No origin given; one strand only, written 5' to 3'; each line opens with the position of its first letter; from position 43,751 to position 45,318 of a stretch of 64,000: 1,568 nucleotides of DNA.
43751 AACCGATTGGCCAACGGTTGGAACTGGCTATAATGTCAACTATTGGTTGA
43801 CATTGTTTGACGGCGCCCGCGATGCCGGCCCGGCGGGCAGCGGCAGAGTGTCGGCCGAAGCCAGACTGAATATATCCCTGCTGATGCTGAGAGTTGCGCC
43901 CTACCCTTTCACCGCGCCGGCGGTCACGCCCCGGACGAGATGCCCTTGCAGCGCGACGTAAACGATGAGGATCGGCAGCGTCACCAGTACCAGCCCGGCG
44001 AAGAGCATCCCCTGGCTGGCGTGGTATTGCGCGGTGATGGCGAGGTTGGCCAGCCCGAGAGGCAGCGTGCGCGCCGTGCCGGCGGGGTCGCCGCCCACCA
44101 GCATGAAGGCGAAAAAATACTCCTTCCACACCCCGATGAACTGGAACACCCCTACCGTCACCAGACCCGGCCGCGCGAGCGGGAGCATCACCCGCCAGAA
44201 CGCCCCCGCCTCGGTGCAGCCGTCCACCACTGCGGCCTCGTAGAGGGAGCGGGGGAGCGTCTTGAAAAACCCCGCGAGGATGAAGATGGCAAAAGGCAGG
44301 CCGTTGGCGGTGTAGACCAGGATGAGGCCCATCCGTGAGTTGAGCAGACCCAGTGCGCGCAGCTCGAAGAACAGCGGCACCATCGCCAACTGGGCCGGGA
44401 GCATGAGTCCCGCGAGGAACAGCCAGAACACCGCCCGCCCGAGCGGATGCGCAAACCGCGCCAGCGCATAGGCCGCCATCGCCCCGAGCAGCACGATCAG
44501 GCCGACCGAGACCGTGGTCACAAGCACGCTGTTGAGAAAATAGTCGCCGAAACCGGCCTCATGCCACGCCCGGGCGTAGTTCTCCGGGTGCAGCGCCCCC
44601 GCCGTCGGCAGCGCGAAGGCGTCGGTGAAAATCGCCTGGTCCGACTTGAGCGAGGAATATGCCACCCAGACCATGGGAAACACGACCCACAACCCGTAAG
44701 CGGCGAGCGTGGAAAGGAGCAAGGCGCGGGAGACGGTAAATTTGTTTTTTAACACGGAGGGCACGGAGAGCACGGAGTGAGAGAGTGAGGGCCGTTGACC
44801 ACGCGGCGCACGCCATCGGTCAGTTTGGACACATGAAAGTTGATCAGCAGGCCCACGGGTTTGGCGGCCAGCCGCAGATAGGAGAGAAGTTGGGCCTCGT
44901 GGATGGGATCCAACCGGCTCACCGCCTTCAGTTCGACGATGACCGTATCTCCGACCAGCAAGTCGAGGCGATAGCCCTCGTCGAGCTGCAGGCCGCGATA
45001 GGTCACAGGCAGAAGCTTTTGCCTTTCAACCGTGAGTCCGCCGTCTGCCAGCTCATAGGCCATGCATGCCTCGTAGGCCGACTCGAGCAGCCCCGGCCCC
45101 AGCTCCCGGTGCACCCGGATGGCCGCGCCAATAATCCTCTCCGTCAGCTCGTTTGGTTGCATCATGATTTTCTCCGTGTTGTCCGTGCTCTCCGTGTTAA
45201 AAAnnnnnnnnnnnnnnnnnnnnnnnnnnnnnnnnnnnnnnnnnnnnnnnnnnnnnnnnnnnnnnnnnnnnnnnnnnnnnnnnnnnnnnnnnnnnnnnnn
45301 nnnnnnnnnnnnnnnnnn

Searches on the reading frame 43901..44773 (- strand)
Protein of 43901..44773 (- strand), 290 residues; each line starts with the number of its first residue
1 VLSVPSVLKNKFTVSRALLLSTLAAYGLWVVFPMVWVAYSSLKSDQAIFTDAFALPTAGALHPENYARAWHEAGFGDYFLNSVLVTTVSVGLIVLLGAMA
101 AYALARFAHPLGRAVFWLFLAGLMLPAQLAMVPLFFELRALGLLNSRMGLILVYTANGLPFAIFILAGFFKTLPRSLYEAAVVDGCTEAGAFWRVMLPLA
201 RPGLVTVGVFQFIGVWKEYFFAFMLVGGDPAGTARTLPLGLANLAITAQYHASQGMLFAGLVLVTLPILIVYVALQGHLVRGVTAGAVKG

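Call 82: search_protein_families(library=pfam, proteins=[window:43901-44773:-], max_evalue=0.00001)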
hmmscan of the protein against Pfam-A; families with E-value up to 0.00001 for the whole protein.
window:43901-44773:- (290 aa): 1 family
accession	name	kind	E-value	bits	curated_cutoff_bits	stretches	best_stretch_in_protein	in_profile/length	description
PF00528.27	BPD_transp_1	-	2.7e-18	66.8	26.4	1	94-283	2-182/184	Binding-protein-dependent transport system inner membrane component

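Call 84: find_homologous_proteins(query=window:43901-44773:-, max_evalue=1e-40)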
Query window:43901-44773:- (290 aa): 2339 proteins with E <= 1e-40 among 8000 candidates; the best 120 are listed.
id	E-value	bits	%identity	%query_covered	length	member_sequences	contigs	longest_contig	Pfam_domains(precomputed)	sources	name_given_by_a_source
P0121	6.7e-166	569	93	99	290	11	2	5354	PF00528.28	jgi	-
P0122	1.7e-153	528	88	96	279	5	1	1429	PF00528.28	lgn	-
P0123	2.4e-149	515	85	96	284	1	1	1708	PF00528.28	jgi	jgi:ABC-type glycerol-3-phosphate transport system permease component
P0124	1.7e-148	512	87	96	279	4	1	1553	PF00528.28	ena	-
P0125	1.0e-147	509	80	100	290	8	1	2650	PF00528.28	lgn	-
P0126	3.1e-147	508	86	96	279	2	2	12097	PF00528.28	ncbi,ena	-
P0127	7.4e-145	500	83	98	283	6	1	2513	PF00528.28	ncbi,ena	-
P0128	4.6e-138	478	80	94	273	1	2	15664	PF00528.28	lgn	-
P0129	5.9e-137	474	77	96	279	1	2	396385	PF00528.28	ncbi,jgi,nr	ncbi:MAG TPA: carbohydrate ABC transporter permease [Rariglobus sp.]|jgi:ABC-type glycerol-3-phospha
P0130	6.4e-137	474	77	97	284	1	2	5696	PF00528.28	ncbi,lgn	-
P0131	6.6e-137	474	77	98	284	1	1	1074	PF00528.28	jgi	jgi:ABC-type glycerol-3-phosphate transport system permease component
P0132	9.9e-137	473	75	98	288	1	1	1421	PF00528.28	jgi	jgi:ABC-type glycerol-3-phosphate transport system permease component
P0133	1.1e-136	473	77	98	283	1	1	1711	PF00528.28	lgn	-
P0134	1.1e-136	473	77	96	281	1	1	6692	PF00528.28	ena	-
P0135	1.2e-136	473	76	97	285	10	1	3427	PF00528.28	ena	-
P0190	6.6e-134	464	76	96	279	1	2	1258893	PF00528.28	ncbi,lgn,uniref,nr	ncbi:carbohydrate ABC transporter permease [Rariglobus hedericola]|uniref:sn-glycerol-3-phosphate tr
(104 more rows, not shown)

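Call 85: find_encoding_contigs(protein=P0121, flank=3000, max_places=2)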
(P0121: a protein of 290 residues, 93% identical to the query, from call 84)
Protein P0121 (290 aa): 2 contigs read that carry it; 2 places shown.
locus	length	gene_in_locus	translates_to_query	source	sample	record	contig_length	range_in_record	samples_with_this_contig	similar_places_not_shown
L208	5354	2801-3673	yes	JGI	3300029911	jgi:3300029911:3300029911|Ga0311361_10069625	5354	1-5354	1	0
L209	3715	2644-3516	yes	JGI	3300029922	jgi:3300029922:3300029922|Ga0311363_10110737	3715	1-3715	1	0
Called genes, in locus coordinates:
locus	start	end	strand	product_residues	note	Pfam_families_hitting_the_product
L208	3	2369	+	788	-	?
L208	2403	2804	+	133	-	PF13366:PDDEXK_3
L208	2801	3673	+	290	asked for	PF00528:BPD_transp_1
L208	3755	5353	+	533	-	?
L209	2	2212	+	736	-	?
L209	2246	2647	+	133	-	PF13366:PDDEXK_3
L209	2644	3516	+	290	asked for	PF00528:BPD_transp_1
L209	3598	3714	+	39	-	?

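Call 86: find_encoding_contigs(protein=P0126, flank=3000, max_places=2)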
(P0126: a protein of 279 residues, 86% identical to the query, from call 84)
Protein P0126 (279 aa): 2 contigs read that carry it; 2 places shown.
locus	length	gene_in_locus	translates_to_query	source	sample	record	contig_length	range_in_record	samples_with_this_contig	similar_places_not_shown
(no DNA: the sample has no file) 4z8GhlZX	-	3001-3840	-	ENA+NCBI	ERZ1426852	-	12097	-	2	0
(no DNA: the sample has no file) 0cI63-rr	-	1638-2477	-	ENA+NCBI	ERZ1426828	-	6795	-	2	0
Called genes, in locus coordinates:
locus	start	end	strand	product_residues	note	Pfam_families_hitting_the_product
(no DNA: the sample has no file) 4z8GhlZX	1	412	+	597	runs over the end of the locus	PF00009:GTP_EFTU, PF22042:EF-G_D2, PF03144:GTP_EFTU_D2, PF00679:EFG_C, PF06421:LepA_C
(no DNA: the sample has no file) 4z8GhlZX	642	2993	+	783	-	PF01547:SBP_bac_1, PF13416:SBP_bac_8, PF00528:BPD_transp_1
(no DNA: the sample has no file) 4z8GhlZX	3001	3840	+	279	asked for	PF00528:BPD_transp_1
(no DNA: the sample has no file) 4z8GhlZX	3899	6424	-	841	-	PF00176:SNF2-rel_dom, PF04851:ResIII (weak), PF00271:Helicase_C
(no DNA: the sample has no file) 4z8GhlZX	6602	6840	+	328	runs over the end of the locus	PF02311:AraC_binding (faint), PF07883:Cupin_2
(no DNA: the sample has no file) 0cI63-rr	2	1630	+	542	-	?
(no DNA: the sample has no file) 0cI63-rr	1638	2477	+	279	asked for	PF00528:BPD_transp_1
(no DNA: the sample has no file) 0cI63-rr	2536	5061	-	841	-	PF00176:SNF2-rel_dom, PF04851:ResIII (weak), PF00271:Helicase_C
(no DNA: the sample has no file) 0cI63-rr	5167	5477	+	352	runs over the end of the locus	PF07883:Cupin_2, PF02311:AraC_binding (faint)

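Call 87: find_encoding_contigs(protein=P0190, flank=3000, max_places=1)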
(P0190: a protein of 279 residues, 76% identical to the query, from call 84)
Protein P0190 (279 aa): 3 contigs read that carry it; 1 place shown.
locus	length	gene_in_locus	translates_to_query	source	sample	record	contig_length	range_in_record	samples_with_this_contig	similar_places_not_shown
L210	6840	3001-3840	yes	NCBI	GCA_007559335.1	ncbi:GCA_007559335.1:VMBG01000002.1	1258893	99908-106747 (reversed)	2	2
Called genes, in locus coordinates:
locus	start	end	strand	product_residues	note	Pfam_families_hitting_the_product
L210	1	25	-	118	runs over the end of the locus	-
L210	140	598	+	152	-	PF00036:EF-hand_1 (faint), PF00404:Dockerin_1 (faint), PF10591:SPARC_Ca_bdg (faint), PF13202:EF-hand_5 (faint), PF13405:EF-hand_6 (faint), PF13499:EF-hand_7, PF13833:EF-hand_8 (faint)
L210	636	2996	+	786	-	PF01547:SBP_bac_1, PF13416:SBP_bac_8, PF00528:BPD_transp_1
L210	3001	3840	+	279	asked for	PF00528:BPD_transp_1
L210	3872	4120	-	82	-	PF09413:DUF2007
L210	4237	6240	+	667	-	PF00989:PAS, PF08447:PAS_3 (weak), PF13426:PAS_9 (weak), PF00989:PAS (weak), PF08447:PAS_3, PF08448:PAS_4 (weak), PF08447:PAS_3, PF07228:SpoIIE, +1 more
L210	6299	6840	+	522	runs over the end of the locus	PF00070:Pyr_redox (faint), PF07992:Pyr_redox_2, PF22366:NDH2_C, PF00027:cNMP_binding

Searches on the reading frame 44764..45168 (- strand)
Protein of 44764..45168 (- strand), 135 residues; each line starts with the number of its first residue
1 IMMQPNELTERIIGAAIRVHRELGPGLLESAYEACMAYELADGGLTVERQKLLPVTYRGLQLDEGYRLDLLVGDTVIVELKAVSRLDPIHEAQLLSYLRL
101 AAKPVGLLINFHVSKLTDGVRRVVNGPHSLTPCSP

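Call 46: search_protein_families(library=pfam, proteins=[window:44764-45168:-], max_evalue=0.001)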
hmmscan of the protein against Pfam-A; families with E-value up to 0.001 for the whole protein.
window:44764-45168:- (135 aa): 1 family
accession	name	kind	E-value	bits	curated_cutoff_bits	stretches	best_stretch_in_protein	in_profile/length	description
PF13366.12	PDDEXK_3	-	7.8e-43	146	22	1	7-123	2-117/117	PD-(D/E)XK nuclease superfamily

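Call 71: find_related_loci(query=A4, collection=viral_contigs, flank=600)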
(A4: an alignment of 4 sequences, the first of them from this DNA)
Query A4 (125 aa) in viral_contigs; peptide patterns used: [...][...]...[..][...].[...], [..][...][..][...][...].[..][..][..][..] (x = any residue, [..] = any of these).
600 stretches matched a pattern (row limit reached: there are more); 3 encode a relative of the query (tblastn E <= 1e-3); 3 distinct loci.
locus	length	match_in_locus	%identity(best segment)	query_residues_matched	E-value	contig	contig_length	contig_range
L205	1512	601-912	37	15-120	1e-18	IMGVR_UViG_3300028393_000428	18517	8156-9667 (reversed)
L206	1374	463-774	37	15-120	6e-18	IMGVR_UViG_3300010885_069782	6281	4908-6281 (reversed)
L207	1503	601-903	34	9-110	4e-14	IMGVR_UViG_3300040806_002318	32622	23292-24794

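Call 90: find_homologous_proteins(query=window:44764-45165:-, max_evalue=1e-20)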
Query window:44764-45165:- (134 aa): 7942 proteins with E <= 1e-20 among 8000 candidates; the best 120 are listed.
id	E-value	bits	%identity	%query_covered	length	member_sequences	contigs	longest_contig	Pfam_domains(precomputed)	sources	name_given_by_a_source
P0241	4.0e-81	287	100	100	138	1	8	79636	PF13366.13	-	-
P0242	3.7e-69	249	88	97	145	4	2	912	PF13366.13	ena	-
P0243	1.1e-67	244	87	97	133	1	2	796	PF13366.13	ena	-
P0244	3.5e-67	242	86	97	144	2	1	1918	PF13366.13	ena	-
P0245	1.3e-66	241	86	99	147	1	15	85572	PF13366.13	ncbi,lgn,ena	-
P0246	2.1e-66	240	86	97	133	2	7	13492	PF13366.13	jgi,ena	-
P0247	4.3e-65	236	84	99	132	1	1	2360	PF13366.13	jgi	-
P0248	9.1e-64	231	84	99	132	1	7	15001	PF13366.13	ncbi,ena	-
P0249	8.8e-63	228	84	97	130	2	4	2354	PF13366.13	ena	-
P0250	1.0e-62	228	81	99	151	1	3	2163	PF13366.13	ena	-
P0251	2.7e-62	227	83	99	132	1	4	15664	PF13366.13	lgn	-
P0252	1.8e-61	224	82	98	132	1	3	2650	PF13366.13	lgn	-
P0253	8.1e-58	212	73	96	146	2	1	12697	PF13366.13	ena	-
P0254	2.9e-57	210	73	98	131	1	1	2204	PF13366.13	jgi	-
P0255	1.1e-56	208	71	98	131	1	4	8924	PF13366.13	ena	-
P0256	1.4e-56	208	74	96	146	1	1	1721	PF13366.13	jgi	jgi:GxxExxY protein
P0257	1.7e-56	208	71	99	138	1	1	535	PF13366.13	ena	-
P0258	1.1e-55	205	73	96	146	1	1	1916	PF13366.13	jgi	jgi:GxxExxY protein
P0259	5.6e-55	203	71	95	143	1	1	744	PF13366.13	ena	-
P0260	1.3e-54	202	69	98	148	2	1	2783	PF13366.13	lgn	-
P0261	3.4e-54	200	80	91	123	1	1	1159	PF13366.13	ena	-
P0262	5.3e-54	200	69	98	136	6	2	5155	PF13366.13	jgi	jgi:GxxExxY protein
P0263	8.7e-54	199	72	98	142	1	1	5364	PF13366.13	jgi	-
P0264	6.0e-53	196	70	96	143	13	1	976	PF13366.13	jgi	jgi:GxxExxY protein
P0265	8.8e-53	196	71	98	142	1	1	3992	PF13366.13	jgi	-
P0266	1.3e-52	195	69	98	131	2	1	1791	PF13366.13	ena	-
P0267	5.4e-52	193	68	98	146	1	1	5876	PF13366.13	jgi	jgi:GxxExxY protein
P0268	1.0e-51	192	69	96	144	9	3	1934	PF13366.13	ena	-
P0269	4.2e-51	190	68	96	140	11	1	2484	PF13366.13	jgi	jgi:GxxExxY protein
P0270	5.4e-50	187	67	96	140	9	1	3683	PF13366.13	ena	-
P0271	1.1e-49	186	75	90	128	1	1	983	PF13366.13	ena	-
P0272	3.0e-49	184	71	93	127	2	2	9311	PF13366.13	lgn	-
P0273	3.5e-49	184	73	93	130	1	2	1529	PF13366.13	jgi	jgi:GxxExxY protein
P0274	5.4e-49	184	72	90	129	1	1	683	PF13366.13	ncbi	-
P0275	6.1e-49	183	72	93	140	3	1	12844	PF13366.13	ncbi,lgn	-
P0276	6.7e-49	183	72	92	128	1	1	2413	PF13366.13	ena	-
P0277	8.9e-49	183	74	90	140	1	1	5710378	PF13366.13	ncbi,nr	ncbi:GxxExxY protein [Planctomycetales bacterium ZRK34]|nr:GxxExxY protein [Planctomycetales bacteri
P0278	1.1e-48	183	73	90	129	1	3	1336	PF13366.13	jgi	jgi:GxxExxY protein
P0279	1.1e-48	183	67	97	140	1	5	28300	PF13366.13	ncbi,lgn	-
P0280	1.2e-48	182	72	90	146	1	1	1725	PF13366.13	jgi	jgi:GxxExxY protein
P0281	1.4e-48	182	71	90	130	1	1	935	PF13366.13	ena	-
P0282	1.5e-48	182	70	93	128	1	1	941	PF13366.13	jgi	jgi:GxxExxY protein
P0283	1.8e-48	182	69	93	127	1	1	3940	PF13366.13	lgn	-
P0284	1.9e-48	182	68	95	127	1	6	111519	PF13366.13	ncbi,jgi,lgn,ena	-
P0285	2.5e-48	181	69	93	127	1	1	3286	PF13366.13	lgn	-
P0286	2.6e-48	181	70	92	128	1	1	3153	PF13366.13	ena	-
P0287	2.8e-48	181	69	93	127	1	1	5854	PF13366.13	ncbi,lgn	-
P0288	3.0e-48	181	69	94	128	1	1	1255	PF13366.13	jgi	-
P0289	4.0e-48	181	72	90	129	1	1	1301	PF13366.13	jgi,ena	jgi:GxxExxY protein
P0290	4.0e-48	181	69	90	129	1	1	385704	PF13366.13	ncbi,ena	-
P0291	4.3e-48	181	75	89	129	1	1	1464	PF13366.13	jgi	-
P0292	4.9e-48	180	71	90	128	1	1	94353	PF13366.13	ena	-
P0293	4.9e-48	180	73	90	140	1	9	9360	PF13366.13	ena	-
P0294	5.2e-48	180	72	92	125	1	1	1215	PF13366.13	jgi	jgi:GxxExxY protein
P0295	5.3e-48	180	69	91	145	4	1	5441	PF13366.13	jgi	jgi:GxxExxY protein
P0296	5.6e-48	180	71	92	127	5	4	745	PF13366.13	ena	-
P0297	6.2e-48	180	66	99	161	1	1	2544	PF13366.13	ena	-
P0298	7.6e-48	180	73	90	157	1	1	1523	PF13366.13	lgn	-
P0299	8.8e-48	180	69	90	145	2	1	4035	PF13366.13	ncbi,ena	-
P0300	8.9e-48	180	65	99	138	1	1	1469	PF13366.13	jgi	-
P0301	9.4e-48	180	71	90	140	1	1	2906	PF13366.13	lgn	-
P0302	9.8e-48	179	72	95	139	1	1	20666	PF13366.13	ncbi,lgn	-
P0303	1.0e-47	179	72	90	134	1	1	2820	PF13366.13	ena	-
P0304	1.0e-47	179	69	94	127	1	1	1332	PF13366.13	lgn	-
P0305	1.1e-47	179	67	95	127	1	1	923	PF13366.13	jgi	jgi:GxxExxY protein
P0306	1.1e-47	179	70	92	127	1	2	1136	PF13366.13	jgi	jgi:GxxExxY protein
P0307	1.1e-47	179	68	95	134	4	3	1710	PF13366.13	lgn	-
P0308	1.1e-47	179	69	91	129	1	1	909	PF13366.13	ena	-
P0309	1.1e-47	179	70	90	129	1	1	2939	PF13366.13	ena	-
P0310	1.2e-47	179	72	92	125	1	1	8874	PF13366.13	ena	-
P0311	1.3e-47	179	73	90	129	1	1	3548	PF13366.13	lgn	-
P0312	1.3e-47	179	69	93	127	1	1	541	PF13366.13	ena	-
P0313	1.3e-47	179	68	95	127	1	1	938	PF13366.13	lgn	-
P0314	1.4e-47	179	68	93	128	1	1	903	PF13366.13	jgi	-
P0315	1.4e-47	179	73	90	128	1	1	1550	PF13366.13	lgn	-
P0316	1.5e-47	179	68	93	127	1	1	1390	PF13366.13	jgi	jgi:GxxExxY protein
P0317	1.5e-47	179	71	93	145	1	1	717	PF13366.13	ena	-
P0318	1.5e-47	179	69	96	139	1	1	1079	PF13366.13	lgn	-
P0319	1.6e-47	179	72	89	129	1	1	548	PF13366.13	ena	-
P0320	1.6e-47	179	73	90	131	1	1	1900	PF13366.13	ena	-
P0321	1.6e-47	179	73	90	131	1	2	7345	PF13366.13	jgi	jgi:GxxExxY protein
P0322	1.6e-47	179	72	90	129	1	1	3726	PF13366.13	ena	-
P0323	1.6e-47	179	70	90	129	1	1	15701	PF13366.13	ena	-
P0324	1.6e-47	179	69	93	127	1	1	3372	PF13366.13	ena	-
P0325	1.7e-47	179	70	92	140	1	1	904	PF13366.13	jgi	jgi:GxxExxY protein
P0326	1.8e-47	179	69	90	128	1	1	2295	PF13366.13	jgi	jgi:GxxExxY protein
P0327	1.8e-47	179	69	96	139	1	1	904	PF13366.13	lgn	-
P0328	1.9e-47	179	72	90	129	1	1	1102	PF13366.13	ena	-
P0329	1.9e-47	179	70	90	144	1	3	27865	PF13366.13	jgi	jgi:GxxExxY protein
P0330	1.9e-47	179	70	91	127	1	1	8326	PF13366.13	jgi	jgi:GxxExxY protein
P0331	2.0e-47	178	69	90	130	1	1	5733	PF13366.13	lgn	-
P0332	2.1e-47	178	68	93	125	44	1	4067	PF13366.13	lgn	-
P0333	2.2e-47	178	70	91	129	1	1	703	PF13366.13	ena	-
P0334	2.2e-47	178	70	92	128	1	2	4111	PF13366.13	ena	-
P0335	2.2e-47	178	69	90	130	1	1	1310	PF13366.13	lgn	-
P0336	2.2e-47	178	67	93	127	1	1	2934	PF13366.13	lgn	-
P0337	2.4e-47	178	71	89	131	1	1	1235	PF13366.13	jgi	jgi:GxxExxY protein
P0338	2.4e-47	178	73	90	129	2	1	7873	PF13366.13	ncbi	-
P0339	2.6e-47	178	68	94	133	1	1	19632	PF13366.13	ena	-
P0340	2.8e-47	178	72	90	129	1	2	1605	PF13366.13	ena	-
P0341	2.8e-47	178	70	92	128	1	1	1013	PF13366.13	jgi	jgi:GxxExxY protein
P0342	2.8e-47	178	73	90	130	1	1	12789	PF13366.13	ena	-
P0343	2.9e-47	178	67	96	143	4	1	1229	PF13366.13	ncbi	-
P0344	3.0e-47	178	70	91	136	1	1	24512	PF13366.13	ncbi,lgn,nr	ncbi:MAG: GxxExxY protein [Phycisphaerae bacterium]|nr:GxxExxY protein [Phycisphaerae bacterium]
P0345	3.4e-47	178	68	94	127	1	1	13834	PF13366.13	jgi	-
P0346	3.4e-47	178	69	90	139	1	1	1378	PF13366.13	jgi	-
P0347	3.5e-47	178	71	90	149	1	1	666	PF13366.13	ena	-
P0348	3.6e-47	178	73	90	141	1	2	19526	PF13366.13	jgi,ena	-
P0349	3.7e-47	178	71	92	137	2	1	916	PF13366.13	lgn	-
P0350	3.8e-47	178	67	94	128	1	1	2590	PF13366.13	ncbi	-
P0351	3.8e-47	178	72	90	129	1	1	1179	PF13366.13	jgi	-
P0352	4.1e-47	177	72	93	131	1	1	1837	PF13366.13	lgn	-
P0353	4.3e-47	177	67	93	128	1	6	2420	PF13366.13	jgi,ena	jgi:GxxExxY protein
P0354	4.4e-47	177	71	90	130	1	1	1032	PF13366.13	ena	-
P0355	4.6e-47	177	73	90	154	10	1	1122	PF13366.13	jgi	-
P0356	4.7e-47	177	70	90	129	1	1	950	PF13366.13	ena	-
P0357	4.9e-47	177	70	93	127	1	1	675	PF13366.13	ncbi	-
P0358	5.2e-47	177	65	99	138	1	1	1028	PF13366.13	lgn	-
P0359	5.8e-47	177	70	90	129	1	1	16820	PF13366.13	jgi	-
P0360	5.8e-47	177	71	90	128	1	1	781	PF13366.13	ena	-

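Call 91: find_encoding_contigs(protein=P0241, flank=2500, max_places=8)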
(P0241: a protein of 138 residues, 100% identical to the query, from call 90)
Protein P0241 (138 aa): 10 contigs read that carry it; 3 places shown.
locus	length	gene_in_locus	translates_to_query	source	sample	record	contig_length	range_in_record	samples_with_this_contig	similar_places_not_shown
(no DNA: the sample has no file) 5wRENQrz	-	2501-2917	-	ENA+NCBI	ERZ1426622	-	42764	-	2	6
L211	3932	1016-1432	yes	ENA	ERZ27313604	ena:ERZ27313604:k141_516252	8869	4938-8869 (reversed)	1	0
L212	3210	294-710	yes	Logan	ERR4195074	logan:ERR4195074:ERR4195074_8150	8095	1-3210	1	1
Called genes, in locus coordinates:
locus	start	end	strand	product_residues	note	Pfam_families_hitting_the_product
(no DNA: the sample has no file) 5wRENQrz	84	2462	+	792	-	PF01547:SBP_bac_1, PF13416:SBP_bac_8, PF00528:BPD_transp_1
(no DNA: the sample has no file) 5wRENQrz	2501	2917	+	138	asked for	PF13366:PDDEXK_3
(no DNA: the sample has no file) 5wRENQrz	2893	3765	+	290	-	PF00528:BPD_transp_1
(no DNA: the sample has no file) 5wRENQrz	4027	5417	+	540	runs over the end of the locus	PF00989:PAS (weak), PF08448:PAS_4 (faint), PF13426:PAS_9 (weak), PF08447:PAS_3, PF07228:SpoIIE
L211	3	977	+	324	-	?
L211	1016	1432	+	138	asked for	PF13366:PDDEXK_3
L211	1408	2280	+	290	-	PF00528:BPD_transp_1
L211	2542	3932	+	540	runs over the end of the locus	PF00989:PAS (weak), PF08448:PAS_4 (faint), PF13426:PAS_9 (weak), PF08447:PAS_3, PF07228:SpoIIE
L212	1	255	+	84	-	?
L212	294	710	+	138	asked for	PF13366:PDDEXK_3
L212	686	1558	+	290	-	PF00528:BPD_transp_1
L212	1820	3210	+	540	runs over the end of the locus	PF00989:PAS (weak), PF08448:PAS_4 (faint), PF13426:PAS_9 (weak), PF08447:PAS_3, PF07228:SpoIIE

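Call 92: find_encoding_contigs(protein=P0245, flank=2500, max_places=8)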
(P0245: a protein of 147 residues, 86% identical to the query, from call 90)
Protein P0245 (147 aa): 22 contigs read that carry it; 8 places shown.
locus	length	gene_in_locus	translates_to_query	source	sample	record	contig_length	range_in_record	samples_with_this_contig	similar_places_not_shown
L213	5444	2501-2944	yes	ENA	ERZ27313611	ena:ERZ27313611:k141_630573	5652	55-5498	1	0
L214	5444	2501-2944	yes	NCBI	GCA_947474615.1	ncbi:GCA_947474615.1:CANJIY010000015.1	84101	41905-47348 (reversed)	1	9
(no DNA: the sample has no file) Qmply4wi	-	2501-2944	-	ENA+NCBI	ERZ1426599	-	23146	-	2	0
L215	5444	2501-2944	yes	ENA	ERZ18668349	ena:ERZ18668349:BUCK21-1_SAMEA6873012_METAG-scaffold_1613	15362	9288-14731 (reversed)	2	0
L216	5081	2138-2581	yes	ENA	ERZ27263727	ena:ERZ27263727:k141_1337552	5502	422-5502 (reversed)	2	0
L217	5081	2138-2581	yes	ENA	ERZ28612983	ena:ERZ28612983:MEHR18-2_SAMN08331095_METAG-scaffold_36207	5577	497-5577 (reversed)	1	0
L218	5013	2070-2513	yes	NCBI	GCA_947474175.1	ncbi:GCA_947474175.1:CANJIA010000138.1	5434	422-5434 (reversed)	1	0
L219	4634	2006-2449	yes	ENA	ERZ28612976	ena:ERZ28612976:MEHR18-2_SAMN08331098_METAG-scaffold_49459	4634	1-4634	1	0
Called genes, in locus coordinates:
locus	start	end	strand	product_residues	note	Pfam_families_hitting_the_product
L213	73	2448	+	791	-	PF01547:SBP_bac_1, PF13416:SBP_bac_8, PF00528:BPD_transp_1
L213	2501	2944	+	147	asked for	PF13366:PDDEXK_3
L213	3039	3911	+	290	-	PF00528:BPD_transp_1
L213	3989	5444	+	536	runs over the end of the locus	?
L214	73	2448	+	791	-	PF01547:SBP_bac_1, PF13416:SBP_bac_8, PF00528:BPD_transp_1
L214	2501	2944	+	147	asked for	PF13366:PDDEXK_3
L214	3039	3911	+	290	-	PF00528:BPD_transp_1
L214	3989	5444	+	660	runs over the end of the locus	PF00989:PAS, PF08447:PAS_3, PF08448:PAS_4, PF13426:PAS_9, PF00989:PAS, PF08447:PAS_3, PF08447:PAS_3, PF07228:SpoIIE, +2 more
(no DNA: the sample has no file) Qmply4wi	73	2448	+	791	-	PF01547:SBP_bac_1, PF13416:SBP_bac_8, PF00528:BPD_transp_1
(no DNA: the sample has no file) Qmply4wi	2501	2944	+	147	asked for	PF13366:PDDEXK_3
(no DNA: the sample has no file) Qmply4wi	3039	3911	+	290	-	PF00528:BPD_transp_1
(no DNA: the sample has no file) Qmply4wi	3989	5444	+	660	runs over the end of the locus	PF00989:PAS, PF08447:PAS_3, PF08448:PAS_4, PF13426:PAS_9, PF00989:PAS, PF08447:PAS_3, PF08447:PAS_3, PF07228:SpoIIE, +2 more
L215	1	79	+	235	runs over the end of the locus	?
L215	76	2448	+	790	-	PF01547:SBP_bac_1, PF13416:SBP_bac_8, PF00528:BPD_transp_1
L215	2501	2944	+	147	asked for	PF13366:PDDEXK_3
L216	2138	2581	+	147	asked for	PF13366:PDDEXK_3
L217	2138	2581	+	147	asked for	PF13366:PDDEXK_3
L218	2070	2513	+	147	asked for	PF13366:PDDEXK_3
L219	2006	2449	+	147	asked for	PF13366:PDDEXK_3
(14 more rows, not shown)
